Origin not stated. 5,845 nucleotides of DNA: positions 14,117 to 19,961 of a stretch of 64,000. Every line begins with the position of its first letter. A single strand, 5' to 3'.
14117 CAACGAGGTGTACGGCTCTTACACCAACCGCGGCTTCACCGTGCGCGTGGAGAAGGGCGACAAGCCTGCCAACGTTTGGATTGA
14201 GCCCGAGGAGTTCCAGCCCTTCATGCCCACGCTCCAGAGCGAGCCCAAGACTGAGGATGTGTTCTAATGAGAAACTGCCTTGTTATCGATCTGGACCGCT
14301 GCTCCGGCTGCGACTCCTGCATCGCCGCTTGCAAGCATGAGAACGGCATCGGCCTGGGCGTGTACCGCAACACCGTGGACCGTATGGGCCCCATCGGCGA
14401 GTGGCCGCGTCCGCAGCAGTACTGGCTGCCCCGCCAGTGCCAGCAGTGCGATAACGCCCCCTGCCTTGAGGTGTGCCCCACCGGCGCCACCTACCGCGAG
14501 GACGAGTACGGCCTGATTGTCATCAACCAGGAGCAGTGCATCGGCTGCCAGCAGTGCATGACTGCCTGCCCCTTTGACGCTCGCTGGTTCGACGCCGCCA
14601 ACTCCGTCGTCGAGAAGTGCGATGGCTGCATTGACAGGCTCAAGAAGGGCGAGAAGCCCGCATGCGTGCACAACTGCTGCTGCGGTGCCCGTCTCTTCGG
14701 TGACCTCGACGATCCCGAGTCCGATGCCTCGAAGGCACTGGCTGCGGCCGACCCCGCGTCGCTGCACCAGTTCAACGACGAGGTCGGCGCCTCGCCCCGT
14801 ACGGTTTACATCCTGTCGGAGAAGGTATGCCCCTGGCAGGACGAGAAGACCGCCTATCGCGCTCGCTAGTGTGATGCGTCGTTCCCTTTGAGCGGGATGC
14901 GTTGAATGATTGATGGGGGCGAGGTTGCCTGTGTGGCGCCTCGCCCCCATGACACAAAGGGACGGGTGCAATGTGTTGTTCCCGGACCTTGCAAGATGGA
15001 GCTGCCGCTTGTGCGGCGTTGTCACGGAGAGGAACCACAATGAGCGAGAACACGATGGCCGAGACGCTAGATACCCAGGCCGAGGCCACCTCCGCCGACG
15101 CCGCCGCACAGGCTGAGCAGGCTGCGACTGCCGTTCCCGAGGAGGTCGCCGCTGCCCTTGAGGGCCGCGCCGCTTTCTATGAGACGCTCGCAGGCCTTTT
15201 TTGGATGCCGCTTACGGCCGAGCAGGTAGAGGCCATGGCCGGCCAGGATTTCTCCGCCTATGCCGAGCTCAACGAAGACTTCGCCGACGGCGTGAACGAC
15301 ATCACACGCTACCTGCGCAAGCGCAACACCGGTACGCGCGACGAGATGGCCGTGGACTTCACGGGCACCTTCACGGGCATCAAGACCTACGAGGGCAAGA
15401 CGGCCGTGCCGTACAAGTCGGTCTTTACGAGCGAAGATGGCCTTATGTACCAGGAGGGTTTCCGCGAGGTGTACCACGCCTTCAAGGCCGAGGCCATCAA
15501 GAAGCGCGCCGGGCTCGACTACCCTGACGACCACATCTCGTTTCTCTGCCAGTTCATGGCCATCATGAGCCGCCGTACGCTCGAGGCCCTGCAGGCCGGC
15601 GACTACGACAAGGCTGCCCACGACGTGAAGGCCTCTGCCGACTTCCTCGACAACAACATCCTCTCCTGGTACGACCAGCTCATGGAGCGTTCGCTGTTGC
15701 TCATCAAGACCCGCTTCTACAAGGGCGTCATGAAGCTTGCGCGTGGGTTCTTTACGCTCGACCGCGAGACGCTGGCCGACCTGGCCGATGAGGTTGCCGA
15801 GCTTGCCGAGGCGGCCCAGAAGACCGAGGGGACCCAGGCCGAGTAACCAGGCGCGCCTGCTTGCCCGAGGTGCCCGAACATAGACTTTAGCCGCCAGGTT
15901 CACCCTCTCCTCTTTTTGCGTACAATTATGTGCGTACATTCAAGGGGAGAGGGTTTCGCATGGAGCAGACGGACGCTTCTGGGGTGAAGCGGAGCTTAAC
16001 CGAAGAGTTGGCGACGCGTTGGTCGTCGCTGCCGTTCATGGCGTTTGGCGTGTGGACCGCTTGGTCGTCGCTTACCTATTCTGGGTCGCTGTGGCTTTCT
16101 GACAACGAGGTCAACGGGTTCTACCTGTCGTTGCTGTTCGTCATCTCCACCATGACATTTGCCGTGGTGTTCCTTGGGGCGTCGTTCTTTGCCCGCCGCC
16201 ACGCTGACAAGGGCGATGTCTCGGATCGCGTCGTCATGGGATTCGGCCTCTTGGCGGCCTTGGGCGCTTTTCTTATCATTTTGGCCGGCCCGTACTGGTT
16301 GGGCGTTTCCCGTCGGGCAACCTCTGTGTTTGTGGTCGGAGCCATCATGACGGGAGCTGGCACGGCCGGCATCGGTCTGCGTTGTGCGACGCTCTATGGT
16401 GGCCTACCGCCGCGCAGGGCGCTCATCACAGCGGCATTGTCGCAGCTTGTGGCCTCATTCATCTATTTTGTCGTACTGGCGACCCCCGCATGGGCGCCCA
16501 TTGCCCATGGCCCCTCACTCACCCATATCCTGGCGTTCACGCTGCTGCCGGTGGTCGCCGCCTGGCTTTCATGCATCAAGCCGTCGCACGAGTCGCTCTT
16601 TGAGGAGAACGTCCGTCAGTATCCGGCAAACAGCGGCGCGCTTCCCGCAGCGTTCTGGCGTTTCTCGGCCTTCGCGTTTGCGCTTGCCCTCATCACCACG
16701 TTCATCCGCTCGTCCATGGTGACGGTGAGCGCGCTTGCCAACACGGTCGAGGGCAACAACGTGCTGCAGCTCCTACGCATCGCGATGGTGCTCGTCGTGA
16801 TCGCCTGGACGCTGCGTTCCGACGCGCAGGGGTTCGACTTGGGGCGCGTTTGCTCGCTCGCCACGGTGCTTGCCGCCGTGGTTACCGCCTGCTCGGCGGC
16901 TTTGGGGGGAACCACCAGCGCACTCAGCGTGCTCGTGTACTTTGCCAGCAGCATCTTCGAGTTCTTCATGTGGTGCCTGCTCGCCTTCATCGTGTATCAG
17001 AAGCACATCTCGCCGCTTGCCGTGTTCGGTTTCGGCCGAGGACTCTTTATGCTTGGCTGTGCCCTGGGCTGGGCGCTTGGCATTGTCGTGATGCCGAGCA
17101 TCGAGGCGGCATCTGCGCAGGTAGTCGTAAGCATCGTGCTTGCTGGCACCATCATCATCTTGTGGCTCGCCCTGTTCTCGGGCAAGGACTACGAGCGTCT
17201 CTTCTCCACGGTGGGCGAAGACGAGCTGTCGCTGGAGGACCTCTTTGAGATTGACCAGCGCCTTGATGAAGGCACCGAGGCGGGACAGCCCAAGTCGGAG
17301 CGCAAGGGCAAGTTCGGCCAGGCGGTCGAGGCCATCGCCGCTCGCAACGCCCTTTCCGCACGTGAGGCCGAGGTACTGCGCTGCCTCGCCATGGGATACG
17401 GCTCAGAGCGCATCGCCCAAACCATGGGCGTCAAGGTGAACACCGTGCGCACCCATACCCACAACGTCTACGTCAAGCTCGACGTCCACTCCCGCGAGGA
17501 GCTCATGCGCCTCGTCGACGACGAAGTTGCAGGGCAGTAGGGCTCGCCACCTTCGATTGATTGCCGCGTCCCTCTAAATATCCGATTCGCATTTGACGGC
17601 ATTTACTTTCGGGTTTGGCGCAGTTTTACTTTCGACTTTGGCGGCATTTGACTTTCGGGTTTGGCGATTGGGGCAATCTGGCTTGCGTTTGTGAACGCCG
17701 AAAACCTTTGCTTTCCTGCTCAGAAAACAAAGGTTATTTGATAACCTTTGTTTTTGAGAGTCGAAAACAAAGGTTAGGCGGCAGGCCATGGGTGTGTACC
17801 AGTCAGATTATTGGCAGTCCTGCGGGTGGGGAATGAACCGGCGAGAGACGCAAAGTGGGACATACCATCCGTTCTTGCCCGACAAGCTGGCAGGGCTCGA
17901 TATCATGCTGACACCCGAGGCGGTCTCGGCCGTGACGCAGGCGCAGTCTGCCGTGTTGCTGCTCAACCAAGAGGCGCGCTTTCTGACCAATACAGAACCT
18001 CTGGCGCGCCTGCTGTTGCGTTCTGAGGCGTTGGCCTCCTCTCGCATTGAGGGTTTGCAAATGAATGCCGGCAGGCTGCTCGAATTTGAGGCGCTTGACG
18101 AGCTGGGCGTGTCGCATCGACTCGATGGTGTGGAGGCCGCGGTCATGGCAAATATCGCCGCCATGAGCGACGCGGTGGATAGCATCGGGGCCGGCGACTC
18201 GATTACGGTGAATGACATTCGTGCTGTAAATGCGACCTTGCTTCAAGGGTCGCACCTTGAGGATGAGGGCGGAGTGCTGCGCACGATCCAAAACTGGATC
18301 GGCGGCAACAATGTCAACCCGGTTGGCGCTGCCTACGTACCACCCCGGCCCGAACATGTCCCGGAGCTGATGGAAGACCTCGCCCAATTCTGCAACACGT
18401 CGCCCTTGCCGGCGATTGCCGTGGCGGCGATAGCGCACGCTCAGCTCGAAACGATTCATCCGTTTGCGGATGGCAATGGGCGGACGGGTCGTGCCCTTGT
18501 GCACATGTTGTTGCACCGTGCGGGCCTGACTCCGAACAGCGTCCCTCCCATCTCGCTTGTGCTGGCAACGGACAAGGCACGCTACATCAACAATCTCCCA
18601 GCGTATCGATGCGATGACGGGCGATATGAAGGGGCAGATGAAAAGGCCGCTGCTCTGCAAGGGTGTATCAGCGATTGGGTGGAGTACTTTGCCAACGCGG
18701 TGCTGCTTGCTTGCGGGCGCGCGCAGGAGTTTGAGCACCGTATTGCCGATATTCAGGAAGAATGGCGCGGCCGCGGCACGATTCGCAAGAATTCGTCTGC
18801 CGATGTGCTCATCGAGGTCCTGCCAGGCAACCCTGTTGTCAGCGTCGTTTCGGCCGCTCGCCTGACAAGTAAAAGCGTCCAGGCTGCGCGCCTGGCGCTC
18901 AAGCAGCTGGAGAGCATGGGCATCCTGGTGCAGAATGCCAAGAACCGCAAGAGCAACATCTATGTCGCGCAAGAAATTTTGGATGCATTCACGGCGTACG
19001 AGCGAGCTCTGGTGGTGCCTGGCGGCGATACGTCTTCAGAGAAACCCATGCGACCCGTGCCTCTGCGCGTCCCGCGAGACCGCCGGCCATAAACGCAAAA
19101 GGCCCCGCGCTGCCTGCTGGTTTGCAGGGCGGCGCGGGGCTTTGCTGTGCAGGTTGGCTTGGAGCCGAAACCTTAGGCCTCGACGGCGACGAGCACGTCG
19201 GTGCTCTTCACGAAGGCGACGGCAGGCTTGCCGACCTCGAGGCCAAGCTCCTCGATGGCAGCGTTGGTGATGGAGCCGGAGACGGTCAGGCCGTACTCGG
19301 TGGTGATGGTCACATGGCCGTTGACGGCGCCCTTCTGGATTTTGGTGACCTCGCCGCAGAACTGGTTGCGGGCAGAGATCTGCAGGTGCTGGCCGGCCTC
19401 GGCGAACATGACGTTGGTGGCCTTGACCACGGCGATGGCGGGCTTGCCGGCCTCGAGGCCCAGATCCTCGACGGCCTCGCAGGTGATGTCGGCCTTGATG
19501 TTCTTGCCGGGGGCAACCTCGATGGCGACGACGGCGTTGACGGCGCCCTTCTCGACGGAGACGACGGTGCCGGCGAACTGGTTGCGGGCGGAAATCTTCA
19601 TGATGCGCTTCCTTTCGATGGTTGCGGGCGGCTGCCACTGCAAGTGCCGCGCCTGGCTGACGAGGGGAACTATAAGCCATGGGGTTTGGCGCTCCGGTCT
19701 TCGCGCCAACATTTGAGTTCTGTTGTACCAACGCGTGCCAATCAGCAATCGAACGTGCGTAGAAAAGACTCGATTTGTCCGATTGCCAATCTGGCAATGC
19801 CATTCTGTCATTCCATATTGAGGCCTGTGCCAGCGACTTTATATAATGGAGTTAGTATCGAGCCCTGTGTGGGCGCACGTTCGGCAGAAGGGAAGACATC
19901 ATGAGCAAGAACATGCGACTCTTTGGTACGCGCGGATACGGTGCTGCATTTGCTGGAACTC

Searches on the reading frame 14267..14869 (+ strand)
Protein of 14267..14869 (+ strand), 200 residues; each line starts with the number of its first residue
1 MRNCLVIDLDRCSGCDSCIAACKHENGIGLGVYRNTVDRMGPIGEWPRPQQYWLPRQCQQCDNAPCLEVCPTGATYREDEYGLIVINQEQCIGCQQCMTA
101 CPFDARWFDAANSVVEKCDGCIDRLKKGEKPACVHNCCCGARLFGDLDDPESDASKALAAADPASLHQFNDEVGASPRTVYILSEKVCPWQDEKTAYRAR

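Call 3: search_protein_families(library=pfam, proteins=[window:14267-14869:+], max_evalue=1)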
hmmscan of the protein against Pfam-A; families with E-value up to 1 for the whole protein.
window:14267-14869:+ (200 aa): 14 families
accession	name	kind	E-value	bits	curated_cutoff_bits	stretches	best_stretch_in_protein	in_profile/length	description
PF13247.11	Fer4_11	-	6.2e-26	91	26.2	1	52-146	4-99/100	4Fe-4S dicluster domain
PF13237.11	Fer4_10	-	1.3e-11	44.7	25.5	3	55-102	6-53/53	4Fe-4S dicluster domain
PF00037.32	Fer4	-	1.7e-10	40.7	21.1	2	84-105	1-22/24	4Fe-4S binding domain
PF12838.12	Fer4_7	-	3.2e-09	37.5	27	3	57-105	1-52/52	4Fe-4S dicluster domain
PF12797.12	Fer4_2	-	4.6e-08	33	24.5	2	84-103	3-22/22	4Fe-4S binding domain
PF12837.12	Fer4_6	-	1.1e-06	28.7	25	3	84-105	2-23/24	4Fe-4S binding domain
PF13187.11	Fer4_9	-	3.4e-06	27.4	27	2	57-103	1-49/52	4Fe-4S dicluster domain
PF25160.1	LdpA_Fe-S-bd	-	2e-05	24.7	27.6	1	61-104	5-41/49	LdpA Fe-S cluster-binding domain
PF12800.12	Fer4_4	-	8.2e-05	23.1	24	2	89-103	2-16/17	4Fe-4S binding domain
PF14697.11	Fer4_21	-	8.8e-05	23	35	2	85-121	2-44/59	4Fe-4S dicluster domain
PF12798.12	Fer4_3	-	0.023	15.9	27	1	91-105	1-15/15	4Fe-4S binding domain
PF13459.11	Fer4_15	-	0.35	12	22.4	1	6-23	2-19/66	4Fe-4S single cluster domain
PF13183.11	Fer4_8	-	0.35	11.9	27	1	9-73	2-67/68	4Fe-4S dicluster domain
PF13534.11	Fer4_17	-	0.5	11.4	22.2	0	10-24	44-58/61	4Fe-4S dicluster domain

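Call 4: search_protein_families(library=ncbifam, proteins=[window:14267-14869:+], max_evalue=1)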
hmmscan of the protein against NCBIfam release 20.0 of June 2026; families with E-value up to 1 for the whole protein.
window:14267-14869:+ (200 aa): 80 families (the best 25 are shown)
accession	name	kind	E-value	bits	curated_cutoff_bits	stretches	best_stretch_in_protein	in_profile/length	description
TIGR03149.1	cyt_nit_nrfC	equivalog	1.8e-44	151.8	377.6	1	2-178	38-212/225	cytochrome c nitrite reductase Fe-S protein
NF011569.0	PRK14993.1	equivalog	2.2e-43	148.5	416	1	2-182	43-222/244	tetrathionate reductase subunit TtrB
NF041715.1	arsenate_red_ArrB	equivalog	2.2e-40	138.6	450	2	1-106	1-104/233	arsenate respiratory reductase iron-sulfur subunit ArrB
NF045797.1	DsrO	equivalog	7.5e-40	136.8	200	1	2-182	43-234/235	sulfate reduction electron transfer complex DsrMKJOP subunit DsrO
TIGR02951.1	DMSO_dmsB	equivalog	5.2e-37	127.4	214.1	1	6-149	5-155/161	DMSO/selenate family reductase complex B subunit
TIGR03478.1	DMSO_red_II_bet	subfamily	9.1e-33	113.5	480.7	2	43-181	116-252/321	DMSO reductase family type II enzyme, iron-sulfur subunit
NF042979.1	EthbenzDh_ebdB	equivalog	5.1e-30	104.5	740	2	42-182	137-275/354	ethylbenzene dehydrogenase subunit beta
NF041782.1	mnquin_red_QrcC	equivalog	8.3e-27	94.4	400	2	5-111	3-121/239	menaquinone reductase iron-sulfur cluster-binding subunit QrcC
NF008134.0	PRK10882.1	equivalog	6.7e-22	78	263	2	53-162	108-223/329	hydrogenase 2 operon protein HybA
NF038355.1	FDH3_beta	equivalog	3.7e-20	72.7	240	1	5-117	5-112/180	formate dehydrogenase FDH3 subunit beta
TIGR01582.1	FDH-beta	equivalog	7.5e-19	67.9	334.7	1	6-159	25-194/283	formate dehydrogenase subunit beta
TIGR01660.1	narH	equivalog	6.8e-18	64.3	524.05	2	52-161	177-286/492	nitrate reductase subunit beta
NF009408.0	PRK12769.1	equivalog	2.6e-16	58.9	1003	1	2-141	2-141/659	formate-dependent uric acid utilization protein AegA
NF045715.1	sulf_resp_HmcB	equivalog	1.4e-15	57.2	420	1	53-149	102-200/307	sulfate respiration complex iron-sulfur protein HmcB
NF045766.1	PhenlGlyoxDHPadI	equivalog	5.9e-14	51.6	700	1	4-142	6-133/443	NADH-dependent phenylglyoxylate dehydrogenase subunit beta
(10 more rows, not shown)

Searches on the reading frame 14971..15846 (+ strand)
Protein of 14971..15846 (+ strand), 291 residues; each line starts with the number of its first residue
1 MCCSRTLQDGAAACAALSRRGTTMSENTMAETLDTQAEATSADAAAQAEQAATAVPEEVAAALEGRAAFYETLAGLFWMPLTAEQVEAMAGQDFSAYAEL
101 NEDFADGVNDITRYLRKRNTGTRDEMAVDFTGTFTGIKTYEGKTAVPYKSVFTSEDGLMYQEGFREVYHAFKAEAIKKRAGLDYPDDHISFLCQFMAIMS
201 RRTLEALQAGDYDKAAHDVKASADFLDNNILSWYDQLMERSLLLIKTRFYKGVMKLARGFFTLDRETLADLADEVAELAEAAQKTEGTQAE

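Call 3: search_protein_families(library=pfam, proteins=[window:14971-15846:+], max_evalue=1)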
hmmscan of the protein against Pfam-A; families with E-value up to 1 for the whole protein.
window:14971-15846:+ (291 aa): 1 family
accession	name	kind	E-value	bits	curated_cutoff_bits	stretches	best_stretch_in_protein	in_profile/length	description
PF02613.20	Nitrate_red_del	-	1.6e-22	80.5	22.2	1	100-238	4-135/136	Nitrate reductase delta subunit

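Call 4: search_protein_families(library=ncbifam, proteins=[window:14971-15846:+], max_evalue=1)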
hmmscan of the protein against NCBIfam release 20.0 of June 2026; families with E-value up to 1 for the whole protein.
window:14971-15846:+ (291 aa): 4 families
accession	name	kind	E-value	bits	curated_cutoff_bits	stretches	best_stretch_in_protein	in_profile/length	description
NF003442.0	PRK04976.1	equivalog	3.5e-19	69.6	132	1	60-268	6-208/211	molecular chaperone TorD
TIGR03482.1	DMSO_red_II_cha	subfamily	1.5e-06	28.4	152.3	1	66-269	2-193/197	DMSO reductase family type II enzyme chaperone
NF042981.1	EthbenzDh_ebdD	equivalog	2.4e-05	24.1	360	1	63-255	16-202/222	ethylbenzene dehydrogenase subunit delta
NF008632.0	PRK11621.1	equivalog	0.047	13.3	162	1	144-259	83-183/203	Tat proofreading chaperone DmsD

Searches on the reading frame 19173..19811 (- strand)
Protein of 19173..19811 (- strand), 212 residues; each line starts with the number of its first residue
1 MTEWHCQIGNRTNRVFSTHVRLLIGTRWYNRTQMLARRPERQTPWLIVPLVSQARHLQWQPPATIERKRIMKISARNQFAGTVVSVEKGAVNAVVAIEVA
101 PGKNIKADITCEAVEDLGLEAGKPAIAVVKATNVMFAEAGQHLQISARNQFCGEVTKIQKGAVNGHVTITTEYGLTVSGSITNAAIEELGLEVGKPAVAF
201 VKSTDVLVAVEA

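Call 20: search_protein_families(library=pfam, proteins=[window:19173-19811:-], max_evalue=0.001)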
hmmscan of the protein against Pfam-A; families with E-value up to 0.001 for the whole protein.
window:19173-19811:- (212 aa): 1 family
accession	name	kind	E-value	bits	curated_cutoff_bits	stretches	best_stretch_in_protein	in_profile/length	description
PF03459.23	TOBE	-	7.3e-30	103.4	22.3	2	74-135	2-63/64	TOBE domain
